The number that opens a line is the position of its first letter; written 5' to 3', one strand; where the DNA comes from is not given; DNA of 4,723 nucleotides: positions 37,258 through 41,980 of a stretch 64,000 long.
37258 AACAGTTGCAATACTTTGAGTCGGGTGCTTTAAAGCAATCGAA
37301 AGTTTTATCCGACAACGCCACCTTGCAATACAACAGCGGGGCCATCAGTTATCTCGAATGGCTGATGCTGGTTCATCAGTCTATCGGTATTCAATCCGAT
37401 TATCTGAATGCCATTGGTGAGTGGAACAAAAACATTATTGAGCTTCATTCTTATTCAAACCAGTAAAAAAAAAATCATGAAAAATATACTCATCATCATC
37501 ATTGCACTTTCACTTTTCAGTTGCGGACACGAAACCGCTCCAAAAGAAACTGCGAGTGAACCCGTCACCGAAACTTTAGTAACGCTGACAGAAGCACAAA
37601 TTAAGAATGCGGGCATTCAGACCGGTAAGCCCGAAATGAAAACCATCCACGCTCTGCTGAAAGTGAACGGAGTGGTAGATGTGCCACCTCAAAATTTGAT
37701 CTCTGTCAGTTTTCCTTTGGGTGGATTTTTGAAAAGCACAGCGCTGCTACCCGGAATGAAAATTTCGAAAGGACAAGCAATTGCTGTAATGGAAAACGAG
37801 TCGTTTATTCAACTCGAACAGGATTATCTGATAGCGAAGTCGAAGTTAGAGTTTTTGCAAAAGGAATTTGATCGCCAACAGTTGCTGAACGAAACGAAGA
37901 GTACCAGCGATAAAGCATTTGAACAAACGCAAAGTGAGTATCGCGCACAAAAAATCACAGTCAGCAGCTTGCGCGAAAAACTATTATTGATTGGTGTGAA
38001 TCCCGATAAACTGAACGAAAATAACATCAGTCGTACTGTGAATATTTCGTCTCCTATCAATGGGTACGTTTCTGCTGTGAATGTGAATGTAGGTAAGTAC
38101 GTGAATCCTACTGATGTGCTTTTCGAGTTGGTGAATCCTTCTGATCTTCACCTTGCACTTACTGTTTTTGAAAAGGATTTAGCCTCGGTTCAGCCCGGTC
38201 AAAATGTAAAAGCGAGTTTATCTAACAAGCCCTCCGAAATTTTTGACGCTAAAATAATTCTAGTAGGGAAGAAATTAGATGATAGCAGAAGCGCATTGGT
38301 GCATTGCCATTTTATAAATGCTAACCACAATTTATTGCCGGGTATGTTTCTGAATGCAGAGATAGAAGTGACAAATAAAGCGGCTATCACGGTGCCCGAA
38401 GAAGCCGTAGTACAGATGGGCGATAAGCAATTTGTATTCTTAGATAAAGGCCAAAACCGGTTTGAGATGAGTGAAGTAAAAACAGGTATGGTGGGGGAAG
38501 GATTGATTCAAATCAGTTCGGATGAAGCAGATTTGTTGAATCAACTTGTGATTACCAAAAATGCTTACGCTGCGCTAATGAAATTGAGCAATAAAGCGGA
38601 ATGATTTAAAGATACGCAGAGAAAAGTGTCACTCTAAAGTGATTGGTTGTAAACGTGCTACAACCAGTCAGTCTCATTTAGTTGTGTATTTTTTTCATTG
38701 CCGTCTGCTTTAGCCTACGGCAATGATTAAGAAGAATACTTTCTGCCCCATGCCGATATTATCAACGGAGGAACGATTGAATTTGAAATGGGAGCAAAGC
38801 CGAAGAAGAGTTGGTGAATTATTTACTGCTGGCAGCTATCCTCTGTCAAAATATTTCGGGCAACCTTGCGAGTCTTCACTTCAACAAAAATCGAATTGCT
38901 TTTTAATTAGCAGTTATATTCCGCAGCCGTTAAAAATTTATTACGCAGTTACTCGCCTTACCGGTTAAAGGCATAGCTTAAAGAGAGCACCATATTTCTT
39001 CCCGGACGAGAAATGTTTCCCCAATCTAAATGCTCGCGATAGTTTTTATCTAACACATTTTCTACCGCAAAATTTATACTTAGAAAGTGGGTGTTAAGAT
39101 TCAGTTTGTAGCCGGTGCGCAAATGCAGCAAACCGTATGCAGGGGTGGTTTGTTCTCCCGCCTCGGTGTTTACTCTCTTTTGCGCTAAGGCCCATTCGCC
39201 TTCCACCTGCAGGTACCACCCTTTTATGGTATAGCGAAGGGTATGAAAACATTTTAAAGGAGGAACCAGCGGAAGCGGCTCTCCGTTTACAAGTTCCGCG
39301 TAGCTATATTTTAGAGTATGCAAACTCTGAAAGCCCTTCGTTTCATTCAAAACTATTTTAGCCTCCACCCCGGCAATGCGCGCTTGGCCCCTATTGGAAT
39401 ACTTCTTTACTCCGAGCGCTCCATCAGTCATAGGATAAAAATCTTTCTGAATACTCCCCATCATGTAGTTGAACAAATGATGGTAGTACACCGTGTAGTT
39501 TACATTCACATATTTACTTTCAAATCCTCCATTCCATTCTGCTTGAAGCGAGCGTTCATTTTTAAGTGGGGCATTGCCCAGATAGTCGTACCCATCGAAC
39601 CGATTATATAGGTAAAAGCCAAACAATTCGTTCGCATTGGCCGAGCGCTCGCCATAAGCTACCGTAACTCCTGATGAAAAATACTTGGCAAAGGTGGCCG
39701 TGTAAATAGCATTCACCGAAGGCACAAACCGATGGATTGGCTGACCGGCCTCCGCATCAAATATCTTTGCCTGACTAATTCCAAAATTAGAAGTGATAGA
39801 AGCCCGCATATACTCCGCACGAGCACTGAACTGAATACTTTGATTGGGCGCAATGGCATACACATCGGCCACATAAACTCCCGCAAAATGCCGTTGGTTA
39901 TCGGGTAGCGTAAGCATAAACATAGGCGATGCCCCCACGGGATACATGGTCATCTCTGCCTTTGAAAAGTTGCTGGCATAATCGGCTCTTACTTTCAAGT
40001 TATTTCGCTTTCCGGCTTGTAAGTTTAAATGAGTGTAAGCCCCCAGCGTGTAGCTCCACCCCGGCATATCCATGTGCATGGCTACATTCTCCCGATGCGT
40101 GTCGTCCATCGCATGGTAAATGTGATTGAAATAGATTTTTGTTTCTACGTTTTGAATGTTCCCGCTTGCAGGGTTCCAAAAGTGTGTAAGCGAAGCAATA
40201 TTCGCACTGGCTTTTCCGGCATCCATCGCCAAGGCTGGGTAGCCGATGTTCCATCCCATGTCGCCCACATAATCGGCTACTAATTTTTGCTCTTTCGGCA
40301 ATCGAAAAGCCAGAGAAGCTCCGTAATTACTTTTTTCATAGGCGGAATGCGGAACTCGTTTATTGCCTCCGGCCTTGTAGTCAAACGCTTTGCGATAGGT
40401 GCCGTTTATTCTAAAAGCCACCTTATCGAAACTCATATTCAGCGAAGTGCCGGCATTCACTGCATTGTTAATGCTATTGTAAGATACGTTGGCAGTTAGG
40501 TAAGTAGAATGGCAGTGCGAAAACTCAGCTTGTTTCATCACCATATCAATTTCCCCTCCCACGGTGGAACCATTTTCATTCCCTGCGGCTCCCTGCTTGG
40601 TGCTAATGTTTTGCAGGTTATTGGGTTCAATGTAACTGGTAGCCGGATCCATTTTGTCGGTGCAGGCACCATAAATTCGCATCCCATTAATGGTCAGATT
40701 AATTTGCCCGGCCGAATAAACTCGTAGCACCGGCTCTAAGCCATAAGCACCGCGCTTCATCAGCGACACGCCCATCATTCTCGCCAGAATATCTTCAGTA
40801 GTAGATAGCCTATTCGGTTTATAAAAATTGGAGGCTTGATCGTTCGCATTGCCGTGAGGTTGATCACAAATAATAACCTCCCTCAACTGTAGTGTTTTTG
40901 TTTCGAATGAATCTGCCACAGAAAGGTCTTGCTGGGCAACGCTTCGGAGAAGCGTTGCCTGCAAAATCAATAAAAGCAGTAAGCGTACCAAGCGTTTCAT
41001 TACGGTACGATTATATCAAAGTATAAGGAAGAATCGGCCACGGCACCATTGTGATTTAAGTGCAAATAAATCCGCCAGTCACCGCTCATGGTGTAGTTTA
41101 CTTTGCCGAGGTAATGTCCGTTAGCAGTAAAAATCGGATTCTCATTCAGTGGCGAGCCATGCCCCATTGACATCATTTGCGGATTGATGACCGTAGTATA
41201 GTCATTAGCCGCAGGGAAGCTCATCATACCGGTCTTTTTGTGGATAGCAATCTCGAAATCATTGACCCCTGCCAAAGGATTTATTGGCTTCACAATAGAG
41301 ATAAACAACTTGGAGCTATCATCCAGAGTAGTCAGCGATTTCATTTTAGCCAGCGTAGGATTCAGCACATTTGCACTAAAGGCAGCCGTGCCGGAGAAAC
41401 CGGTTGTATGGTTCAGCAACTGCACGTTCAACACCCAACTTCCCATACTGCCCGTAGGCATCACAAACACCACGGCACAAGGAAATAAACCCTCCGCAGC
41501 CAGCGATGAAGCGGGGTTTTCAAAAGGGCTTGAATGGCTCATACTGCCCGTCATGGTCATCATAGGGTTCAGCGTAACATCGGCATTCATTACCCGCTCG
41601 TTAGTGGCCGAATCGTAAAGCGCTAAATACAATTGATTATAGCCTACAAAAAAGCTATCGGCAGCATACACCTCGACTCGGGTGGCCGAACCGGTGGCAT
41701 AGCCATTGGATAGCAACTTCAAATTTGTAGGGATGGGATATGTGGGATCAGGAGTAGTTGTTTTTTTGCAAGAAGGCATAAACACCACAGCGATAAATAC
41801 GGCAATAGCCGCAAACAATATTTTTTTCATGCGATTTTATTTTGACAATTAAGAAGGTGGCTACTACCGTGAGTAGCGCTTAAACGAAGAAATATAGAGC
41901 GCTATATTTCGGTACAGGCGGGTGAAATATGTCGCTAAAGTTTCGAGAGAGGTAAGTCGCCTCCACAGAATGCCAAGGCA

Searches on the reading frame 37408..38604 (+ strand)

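Call 58: search_protein_families(library=pfam, proteins=[window:37408-38604:+], max_evalue=0.00001)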
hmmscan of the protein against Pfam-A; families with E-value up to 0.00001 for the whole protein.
window:37408-38604:+ (398 aa): 3 families
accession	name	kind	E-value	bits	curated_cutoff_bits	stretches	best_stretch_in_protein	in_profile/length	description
PF16576.10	HlyD_D23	-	2.2e-30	106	30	1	81-314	3-213/214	Barrel-sandwich domain of CusB or HlyD membrane-fusion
PF13437.12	HlyD_3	-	2.9e-12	47.7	22.2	1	213-295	2-85/106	HlyD family secretion protein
PF13533.13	Biotin_lipoyl_2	-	9.3e-08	32.2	29.8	1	211-241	1-31/32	Biotin-lipoyl like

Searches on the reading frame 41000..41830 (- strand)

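Call 58: search_protein_families(library=pfam, proteins=[window:41000-41830:-], max_evalue=0.00001)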
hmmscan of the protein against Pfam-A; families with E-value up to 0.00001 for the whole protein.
window:41000-41830:- (276 aa): 1 family
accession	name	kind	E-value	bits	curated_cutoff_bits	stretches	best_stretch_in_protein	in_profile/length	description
PF13115.11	YtkA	-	4e-08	34.2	25.9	0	209-257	36-85/85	YtkA-like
